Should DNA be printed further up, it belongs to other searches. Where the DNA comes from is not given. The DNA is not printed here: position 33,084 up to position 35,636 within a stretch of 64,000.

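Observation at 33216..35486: SIR2-like NADase domain fused to a CHAT-like caspase-fold domain with a Cys-to-His substitution; candidate single-gene antiphage defence protein next to a tRNA cluster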

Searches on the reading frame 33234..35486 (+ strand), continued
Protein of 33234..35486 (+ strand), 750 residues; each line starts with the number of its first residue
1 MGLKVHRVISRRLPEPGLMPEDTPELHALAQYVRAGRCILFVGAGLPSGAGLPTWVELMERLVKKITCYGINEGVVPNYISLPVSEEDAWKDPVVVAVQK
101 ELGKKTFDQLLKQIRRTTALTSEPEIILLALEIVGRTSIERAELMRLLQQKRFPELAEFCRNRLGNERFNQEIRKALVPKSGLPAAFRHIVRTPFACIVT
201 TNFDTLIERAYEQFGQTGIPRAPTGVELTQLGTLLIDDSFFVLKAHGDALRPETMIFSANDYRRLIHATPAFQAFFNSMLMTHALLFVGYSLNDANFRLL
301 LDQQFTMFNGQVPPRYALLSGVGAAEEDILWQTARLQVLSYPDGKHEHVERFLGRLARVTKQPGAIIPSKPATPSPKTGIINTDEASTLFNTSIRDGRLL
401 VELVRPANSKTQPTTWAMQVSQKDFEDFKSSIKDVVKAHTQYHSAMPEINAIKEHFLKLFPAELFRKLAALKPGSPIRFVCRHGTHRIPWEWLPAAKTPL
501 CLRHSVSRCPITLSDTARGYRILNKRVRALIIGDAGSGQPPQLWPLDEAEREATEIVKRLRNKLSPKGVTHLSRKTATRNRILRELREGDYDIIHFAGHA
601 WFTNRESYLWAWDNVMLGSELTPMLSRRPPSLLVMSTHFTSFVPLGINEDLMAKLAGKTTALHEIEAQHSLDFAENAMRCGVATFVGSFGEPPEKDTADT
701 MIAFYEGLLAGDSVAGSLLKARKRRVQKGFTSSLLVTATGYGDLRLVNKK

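Call 14: search_solved_structures(query=window:33234-35486:+, max_evalue=1, show_alignments=3)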
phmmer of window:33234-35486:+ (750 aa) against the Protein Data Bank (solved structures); distinct sequences matched with E-value up to 1: 15.
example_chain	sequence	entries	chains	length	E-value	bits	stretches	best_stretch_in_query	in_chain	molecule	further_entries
8zsf_D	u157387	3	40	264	9.1e-15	57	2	187-355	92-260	Sir2 family NAD-dependent protein deacetylase | KomC, SIR2 domain protein, NADase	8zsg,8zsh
9xvc_H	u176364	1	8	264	8.5e-14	53.8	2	187-355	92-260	KomC(H146N), a SIR2-domain NADase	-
8zsi_E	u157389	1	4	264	2.2e-13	52.5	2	187-355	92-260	Sir2 family NAD-dependent protein deacetylase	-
6lhx_A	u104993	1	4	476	6.8e-12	47.5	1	156-318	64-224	ThsA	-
8bto_A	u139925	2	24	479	8.7e-11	43.9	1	156-318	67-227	NAD(+) hydrolase ThsA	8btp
7uxt_B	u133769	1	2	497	1.2e-10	43.4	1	191-338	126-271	USG protein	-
8wkt_A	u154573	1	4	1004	4.9e-07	31.5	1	193-302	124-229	SIR2-like domain-containing protein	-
8k98_C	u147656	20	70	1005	4.9e-07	31.5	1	193-302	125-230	a protein | SIR2-like domain-containing protein | SIR2 family protein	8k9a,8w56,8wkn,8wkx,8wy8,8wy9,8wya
9v0g_E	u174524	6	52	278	7.5e-07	30.8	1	176-352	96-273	NAD-dependent protein deacetylase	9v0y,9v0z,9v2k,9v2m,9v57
8wc0_A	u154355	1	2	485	6.2e-06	27.8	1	185-302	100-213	NAD(+) hydrolase ThsA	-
8wks_A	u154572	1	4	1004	1.1e-05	27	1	193-302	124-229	SIR2-like domain-containing protein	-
8wyb_A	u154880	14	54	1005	1.1e-05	27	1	193-302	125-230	SIR2-like domain-containing protein | DSR2 H171A | DSR2(H171A)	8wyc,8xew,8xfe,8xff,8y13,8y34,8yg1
8wfn_A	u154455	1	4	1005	0.00012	23.6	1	196-302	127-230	SIR2-like domain-containing protein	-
9v12_i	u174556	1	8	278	0.0002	22.8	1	187-352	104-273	NAD-dependent protein deacetylase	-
1tqj_A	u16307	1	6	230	0.028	15.7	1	382-479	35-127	Ribulose-phosphate 3-epimerase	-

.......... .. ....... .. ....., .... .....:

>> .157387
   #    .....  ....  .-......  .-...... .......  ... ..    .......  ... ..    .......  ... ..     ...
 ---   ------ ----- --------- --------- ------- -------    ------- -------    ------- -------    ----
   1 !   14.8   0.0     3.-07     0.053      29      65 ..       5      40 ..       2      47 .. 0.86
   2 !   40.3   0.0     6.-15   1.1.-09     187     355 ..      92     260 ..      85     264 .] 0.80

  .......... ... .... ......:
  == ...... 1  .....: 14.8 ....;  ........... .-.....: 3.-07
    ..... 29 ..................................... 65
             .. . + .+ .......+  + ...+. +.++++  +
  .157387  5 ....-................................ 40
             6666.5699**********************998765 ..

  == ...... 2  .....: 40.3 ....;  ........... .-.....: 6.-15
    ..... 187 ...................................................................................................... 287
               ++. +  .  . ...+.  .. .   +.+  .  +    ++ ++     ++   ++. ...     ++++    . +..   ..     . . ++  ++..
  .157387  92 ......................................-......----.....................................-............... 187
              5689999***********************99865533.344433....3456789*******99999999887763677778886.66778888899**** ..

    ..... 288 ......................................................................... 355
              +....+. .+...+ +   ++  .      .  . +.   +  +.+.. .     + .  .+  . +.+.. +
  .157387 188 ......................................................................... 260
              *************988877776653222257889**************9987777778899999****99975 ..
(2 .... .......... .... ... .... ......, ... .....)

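Call 17: find_related_loci(query=A1, collection=genome_contigs, flank=10000)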
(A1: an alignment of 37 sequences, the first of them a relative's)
Query A1 (750 aa) in genome_contigs; peptide patterns used: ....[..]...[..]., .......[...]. (x = any residue, [..] = any of these).
599 stretches matched a pattern (row limit reached: there are more); 285 encode a relative of the query (tblastn E <= 1e-3); the best 80 are kept; 79 distinct loci.
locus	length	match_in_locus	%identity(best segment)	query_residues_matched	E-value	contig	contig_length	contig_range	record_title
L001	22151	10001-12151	45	20-750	0e+0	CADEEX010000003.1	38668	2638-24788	MAG: uncultured Acidobacteria bacterium isolate Acidobacteria sp. RBC099 genome assembly, contig: MAG099_3, whole genome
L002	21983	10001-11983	40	20-746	2e-132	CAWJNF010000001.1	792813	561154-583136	MAG: uncultured Thermoleophilia bacterium isolate MFD02840.bin.1.236 genome assembly, contig: contig_1042, whole genome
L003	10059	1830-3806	32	28-747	3e-103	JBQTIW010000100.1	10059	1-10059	MAG: Gemmatimonadaceae bacterium isolate SAR104 c_000000004619, whole genome shotgun sequence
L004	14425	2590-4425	35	143-747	5e-103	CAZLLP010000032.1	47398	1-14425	MAG TPA_asm: uncultured Gemmatimonadaceae bacterium isolate SRP302447_co4_277 genome assembly, contig: NODE_2154_length_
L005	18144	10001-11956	35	28-748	1e-102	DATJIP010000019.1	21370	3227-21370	MAG TPA_asm: Steroidobacteraceae bacterium isolate SMAG_U15541 k141_9517116, whole genome shotgun sequence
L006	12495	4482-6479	33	29-744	6e-102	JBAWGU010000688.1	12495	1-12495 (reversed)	MAG: Pyrinomonadaceae bacterium isolate MFD04555_ilm_asm_bin4 k127_51100, whole genome shotgun sequence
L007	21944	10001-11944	34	28-743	4e-97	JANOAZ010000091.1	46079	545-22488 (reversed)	MAG: Chthoniobacteraceae bacterium isolate VAR_18_metabat_249 VAR_18_k141_1801617, whole genome shotgun sequence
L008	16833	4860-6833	34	16-743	4e-95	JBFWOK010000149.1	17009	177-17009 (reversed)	MAG: Limisphaerales bacterium isolate CA_2019_TPBF_134 NODE_15136_length_17009_cov_5.270762_TPBF, whole genome shotgun s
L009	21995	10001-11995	33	26-747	3e-100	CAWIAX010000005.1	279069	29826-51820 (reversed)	MAG: uncultured Acidobacteriota bacterium isolate MFD01275.bin.2.119 genome assembly, contig: contig_8863, whole genome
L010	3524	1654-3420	36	3-644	6e-94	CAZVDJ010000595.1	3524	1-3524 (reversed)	MAG TPA_asm: uncultured Gemmatimonadaceae bacterium isolate SRP287051_co2_220 genome assembly, contig: NODE_36766_length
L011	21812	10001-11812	33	143-718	7e-85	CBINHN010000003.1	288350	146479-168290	MAG TPA_asm: uncultured Sorangium sp. isolate SRR16817064_binner13_Refined_26 genome assembly, contig: ERZ27394172.8, wh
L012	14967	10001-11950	29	28-750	2e-83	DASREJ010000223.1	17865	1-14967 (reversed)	MAG TPA_asm: Bryobacteraceae bacterium isolate SMAG_U10003 k141_2427975, whole genome shotgun sequence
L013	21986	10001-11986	30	140-746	8e-83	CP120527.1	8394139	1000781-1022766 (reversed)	Myxococcaceae bacterium GXIMD 01537 chromosome, complete genome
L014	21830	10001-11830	30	29-695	3e-77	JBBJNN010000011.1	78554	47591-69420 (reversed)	MAG: Gemmatimonadaceae bacterium isolate RUP_SRG_05 MBC-RUP_F0-S0_122, whole genome shotgun sequence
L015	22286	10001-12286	39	23-750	8e-59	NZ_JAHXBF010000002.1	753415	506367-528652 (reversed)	Hyalangium versicolor strain H56D21 NODE_2_length_753415_cov_24.342524, whole genome shotgun sequence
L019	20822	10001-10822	36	20-357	8e-55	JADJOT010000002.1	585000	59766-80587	MAG: Candidatus Accumulibacter affinis isolate Fred_18-Q3-R57-64_BAT3C.720 tig00002221-10-5833980, whole genome shotgun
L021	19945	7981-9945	44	29-748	4e-48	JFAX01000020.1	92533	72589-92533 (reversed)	MAG: Candidatus Accumulibacter adjunctus contig000020, whole genome shotgun sequence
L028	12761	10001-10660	31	140-356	4e-21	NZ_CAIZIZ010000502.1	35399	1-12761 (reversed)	MAG: uncultured Lamprocystis sp. isolate Loc080925-5-5m_bin-0833, whole genome shotgun sequence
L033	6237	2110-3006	23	17-375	1e-17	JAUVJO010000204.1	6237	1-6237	MAG: Deltaproteobacteria bacterium isolate CSMAG_456 CSMAG_456_k127_2231711_length_6237_cov_49.1499, whole genome shotgu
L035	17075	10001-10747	26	29-342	2e-17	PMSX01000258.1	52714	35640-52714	MAG: Bryobacterales bacterium isolate palsa_124 73.20110700_P1S.21_contig_1287, whole genome shotgun sequence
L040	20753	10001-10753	27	135-388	5e-15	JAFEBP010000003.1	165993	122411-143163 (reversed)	MAG: Planctomycetota bacterium isolate SZAS-3 PLAN-TMP-2__3__length-165993, whole genome shotgun sequence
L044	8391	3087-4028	24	17-389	5e-15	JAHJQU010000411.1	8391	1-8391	MAG: Proteobacteria bacterium isolate OS_PC_MetaG.mb.119 OS_PC_MetaG.mb.119_k141_572755, whole genome shotgun sequence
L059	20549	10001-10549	29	172-347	2e-13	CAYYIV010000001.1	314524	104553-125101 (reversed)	MAG TPA_asm: uncultured Pelagibius sp. isolate SRP072547_co1_281 genome assembly, contig: NODE_2_length_314524_cov_36.87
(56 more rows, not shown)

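Call 20: find_encoding_contigs(protein=P0014, flank=10000, max_places=3)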
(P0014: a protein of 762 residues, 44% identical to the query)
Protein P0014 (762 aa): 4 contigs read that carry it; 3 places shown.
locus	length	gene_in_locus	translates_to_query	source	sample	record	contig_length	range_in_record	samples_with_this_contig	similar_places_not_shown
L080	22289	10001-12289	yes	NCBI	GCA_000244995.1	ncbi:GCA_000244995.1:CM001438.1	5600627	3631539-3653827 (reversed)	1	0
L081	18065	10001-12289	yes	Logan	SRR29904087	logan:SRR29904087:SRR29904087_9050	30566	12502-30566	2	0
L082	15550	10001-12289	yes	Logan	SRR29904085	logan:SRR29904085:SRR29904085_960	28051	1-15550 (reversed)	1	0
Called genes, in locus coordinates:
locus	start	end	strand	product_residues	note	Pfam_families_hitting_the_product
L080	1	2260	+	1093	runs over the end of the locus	PF22733:NNH1, PF05729:NACHT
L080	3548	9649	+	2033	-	PF24096:DUF7379, PF07819:PGAP1 (faint), PF24096:DUF7379, PF02450:LCAT (weak), PF02789:Peptidase_M17_N (faint), PF12770:CHAT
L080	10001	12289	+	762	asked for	PF13289:SIR2_2, PF12770:CHAT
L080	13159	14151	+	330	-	PF01510:Amidase_2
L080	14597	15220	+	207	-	PF00589:Phage_integrase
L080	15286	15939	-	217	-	PF02586:SRAP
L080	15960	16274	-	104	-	-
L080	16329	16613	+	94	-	-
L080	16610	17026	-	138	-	-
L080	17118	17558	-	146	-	-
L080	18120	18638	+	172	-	PF04002:RadC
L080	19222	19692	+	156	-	PF00436:SSB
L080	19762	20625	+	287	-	PF06067:DUF932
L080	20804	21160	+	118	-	PF24720:DUF7673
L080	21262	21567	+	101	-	-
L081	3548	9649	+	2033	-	PF24096:DUF7379, PF07819:PGAP1 (faint), PF24096:DUF7379, PF02450:LCAT (weak), PF02789:Peptidase_M17_N (faint), PF12770:CHAT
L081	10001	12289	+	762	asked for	PF13289:SIR2_2, PF12770:CHAT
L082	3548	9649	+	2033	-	PF24096:DUF7379, PF07819:PGAP1 (faint), PF24096:DUF7379, PF02450:LCAT (weak), PF02789:Peptidase_M17_N (faint), PF12770:CHAT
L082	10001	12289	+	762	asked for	PF13289:SIR2_2, PF12770:CHAT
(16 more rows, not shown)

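Call 21: find_encoding_contigs(protein=P0003, flank=10000, max_places=3)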
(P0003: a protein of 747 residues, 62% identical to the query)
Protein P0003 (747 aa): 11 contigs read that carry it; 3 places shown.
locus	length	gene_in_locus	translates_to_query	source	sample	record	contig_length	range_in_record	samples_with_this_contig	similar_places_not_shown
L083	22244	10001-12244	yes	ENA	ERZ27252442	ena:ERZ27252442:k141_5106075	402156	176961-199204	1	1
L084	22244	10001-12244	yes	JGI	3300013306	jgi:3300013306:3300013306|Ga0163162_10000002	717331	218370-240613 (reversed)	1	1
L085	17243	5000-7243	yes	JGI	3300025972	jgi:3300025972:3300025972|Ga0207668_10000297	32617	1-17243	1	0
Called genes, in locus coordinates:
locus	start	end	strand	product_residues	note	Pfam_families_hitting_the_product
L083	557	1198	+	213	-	PF00877:NLPC_P60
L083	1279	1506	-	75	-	PF21838:DUF6897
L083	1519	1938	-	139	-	PF03692:CxxCxxCC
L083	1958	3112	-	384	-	PF01916:DS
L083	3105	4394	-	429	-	PF01595:CNNM, PF00571:CBS, PF03471:CorC_HlyC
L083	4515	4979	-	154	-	PF02130:YbeY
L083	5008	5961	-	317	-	PF02562:PhoH, PF13604:AAA_30, PF13245:AAA_19 (weak)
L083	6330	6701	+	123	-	-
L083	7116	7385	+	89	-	PF01649:Ribosomal_S20p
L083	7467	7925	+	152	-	-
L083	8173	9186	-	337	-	PF13177:DNA_pol3_delta2 (faint), PF06144:DNA_pol3_delta, PF27254:HP_1247_M (weak), PF21694:DNA_pol3_delta_C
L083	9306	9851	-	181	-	PF04390:LptE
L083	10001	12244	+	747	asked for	PF13289:SIR2_2, PF12770:CHAT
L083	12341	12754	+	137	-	PF12680:SnoaL_2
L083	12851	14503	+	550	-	PF07969:Amidohydro_3, PF01979:Amidohydro_1 (faint)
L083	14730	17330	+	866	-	PF13174:TPR_6 (faint), PF07719:TPR_2 (faint), PF13289:SIR2_2, PF13428:TPR_14 (faint), PF00515:TPR_1 (faint), PF13181:TPR_8 (faint), PF13424:TPR_12 (faint), PF13431:TPR_17 (faint), +2 more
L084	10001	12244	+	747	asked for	PF13289:SIR2_2, PF12770:CHAT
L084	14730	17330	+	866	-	PF13174:TPR_6 (faint), PF07719:TPR_2 (faint), PF13289:SIR2_2, PF13428:TPR_14 (faint), PF00515:TPR_1 (faint), PF13181:TPR_8 (faint), PF13424:TPR_12 (faint), PF13431:TPR_17 (faint), +2 more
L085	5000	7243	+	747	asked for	PF13289:SIR2_2, PF12770:CHAT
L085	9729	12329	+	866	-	PF13174:TPR_6 (faint), PF07719:TPR_2 (faint), PF13289:SIR2_2, PF13428:TPR_14 (faint), PF00515:TPR_1 (faint), PF13181:TPR_8 (faint), PF13424:TPR_12 (faint), PF13431:TPR_17 (faint), +2 more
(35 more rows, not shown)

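Call 23: find_encoding_contigs(protein=P0016, flank=10000, max_places=2)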
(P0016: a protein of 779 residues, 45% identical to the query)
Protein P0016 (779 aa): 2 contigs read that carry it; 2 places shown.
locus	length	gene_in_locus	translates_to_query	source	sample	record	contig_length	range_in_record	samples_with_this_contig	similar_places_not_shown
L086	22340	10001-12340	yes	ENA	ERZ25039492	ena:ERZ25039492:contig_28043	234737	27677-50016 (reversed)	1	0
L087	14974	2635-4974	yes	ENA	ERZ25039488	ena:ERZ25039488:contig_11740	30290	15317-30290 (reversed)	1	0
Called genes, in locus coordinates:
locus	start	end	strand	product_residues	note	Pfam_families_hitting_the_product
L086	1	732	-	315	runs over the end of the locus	-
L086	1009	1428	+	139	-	PF09361:Phasin_2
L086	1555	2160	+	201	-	PF14597:Lactamase_B_5, PF00753:Lactamase_B (weak)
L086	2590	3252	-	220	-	PF02826:2-Hacid_dh_C (weak), PF03446:NAD_binding_2 (weak), PF03807:F420_oxidored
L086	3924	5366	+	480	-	-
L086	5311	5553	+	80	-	-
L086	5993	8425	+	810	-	PF00912:Transgly, PF00905:Transpeptidase (faint)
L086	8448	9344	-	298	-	PF13565:HTH_32 (faint)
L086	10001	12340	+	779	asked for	PF13289:SIR2_2, PF12770:CHAT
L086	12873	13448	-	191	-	-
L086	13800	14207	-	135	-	-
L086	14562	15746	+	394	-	PF08495:FIST, PF10442:FIST_C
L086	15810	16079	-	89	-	-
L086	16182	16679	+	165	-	-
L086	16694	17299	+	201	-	PF14597:Lactamase_B_5, PF00753:Lactamase_B (faint)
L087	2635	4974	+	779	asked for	PF13289:SIR2_2, PF12770:CHAT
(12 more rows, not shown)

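Call 24: find_encoding_contigs(protein=P0072, flank=10000, max_places=2)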
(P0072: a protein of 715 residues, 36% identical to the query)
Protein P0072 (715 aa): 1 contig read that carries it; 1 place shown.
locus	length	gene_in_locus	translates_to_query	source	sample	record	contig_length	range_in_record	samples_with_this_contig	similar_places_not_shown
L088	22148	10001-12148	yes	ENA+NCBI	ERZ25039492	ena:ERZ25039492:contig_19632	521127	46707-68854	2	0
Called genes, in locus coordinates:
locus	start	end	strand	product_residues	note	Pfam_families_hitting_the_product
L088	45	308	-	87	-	-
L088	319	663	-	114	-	-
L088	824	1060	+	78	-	-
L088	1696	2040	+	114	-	-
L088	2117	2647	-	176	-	PF00069:Pkinase, PF03109:ABC1, PF07714:PK_Tyr_Ser-Thr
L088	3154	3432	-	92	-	PF07638:Sigma70_ECF, PF08281:Sigma70_r4_2 (weak), PF04545:Sigma70_r4 (weak)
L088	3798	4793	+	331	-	PF00266:Aminotran_5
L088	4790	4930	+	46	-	-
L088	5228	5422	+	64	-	-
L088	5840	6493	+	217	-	-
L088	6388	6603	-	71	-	-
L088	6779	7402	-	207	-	PF13505:OMP_b-brl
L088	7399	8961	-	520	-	PF13084:DUF3943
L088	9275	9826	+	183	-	-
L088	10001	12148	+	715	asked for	PF13289:SIR2_2, PF12770:CHAT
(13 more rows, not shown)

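Call 29: predict_structure(alignment_id=A1)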
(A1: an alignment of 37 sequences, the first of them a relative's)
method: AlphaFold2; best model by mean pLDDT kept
length: 750 residues; sequences in the alignment: 37
mean_pLDDT: 88.3   pTM: 0.86
mean pLDDT of the five models: 88.3, 84.8, 84.5, 82.9, 78.1
residues with pLDDT >= 90: 472; 70-90: 216; 50-70: 46; < 50: 16
segments of 3 or more residues with pLDDT < 50: 363-375
pLDDT, mean of each block of 10 residues (from residue 1): 59 73 94 94 89 90 95 92 91 97 96 94 95 96 94 90 93 91 94 94 91 90 86 77 90 85 78 85 91 73 80 91 87 90 91 96 52 49 73 93 85 90 91 92 91 93 94 95 93 95 96 82 89 76 82 98 93 94 93 95 89 91 92 94 84 66 80 89 95 92 97 97 95 96 84
secondary structure, 60 per line:
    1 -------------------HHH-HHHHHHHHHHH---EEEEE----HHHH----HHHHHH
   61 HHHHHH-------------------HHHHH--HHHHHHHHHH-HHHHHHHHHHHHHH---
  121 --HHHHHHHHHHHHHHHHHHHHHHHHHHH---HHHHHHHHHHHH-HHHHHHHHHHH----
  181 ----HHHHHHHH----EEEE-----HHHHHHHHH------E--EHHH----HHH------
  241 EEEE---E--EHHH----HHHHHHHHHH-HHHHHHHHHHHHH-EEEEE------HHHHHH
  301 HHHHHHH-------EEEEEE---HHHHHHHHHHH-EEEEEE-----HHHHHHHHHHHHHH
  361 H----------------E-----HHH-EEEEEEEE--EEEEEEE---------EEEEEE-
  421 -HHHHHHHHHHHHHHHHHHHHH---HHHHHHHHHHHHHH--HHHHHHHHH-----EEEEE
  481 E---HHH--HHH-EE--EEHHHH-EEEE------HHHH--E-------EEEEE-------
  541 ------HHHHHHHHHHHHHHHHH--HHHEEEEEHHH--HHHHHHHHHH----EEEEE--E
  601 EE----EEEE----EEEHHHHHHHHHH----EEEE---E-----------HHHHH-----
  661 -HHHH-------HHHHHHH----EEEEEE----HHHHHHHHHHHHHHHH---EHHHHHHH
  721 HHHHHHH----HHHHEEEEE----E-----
elements in order (helices of 4 or more, strands of 3 or more residues): H24-34 E38-42 H47-50 H55-66 H86-90 H93-102 H104-117 H123-149 H153-164 H166-176 H185-192 E197-200 H206-214 E241-244 H259-268 H270-282 E284-288 H295-307 E315-320 H324-334 E336-341 H347-361 E388-395 E398-404 E414-419 H422-442 H446-459 H462-470 E476-481 H500-503 E505-508 H515-518 E529-533 H547-563 E569-573 H579-588 E593-597 E600-602 E607-610 E615-617 H618-627 E632-635 H651-655 H662-665 H673-679 E684-689 H694-709 H714-727 H732-735 E736-740
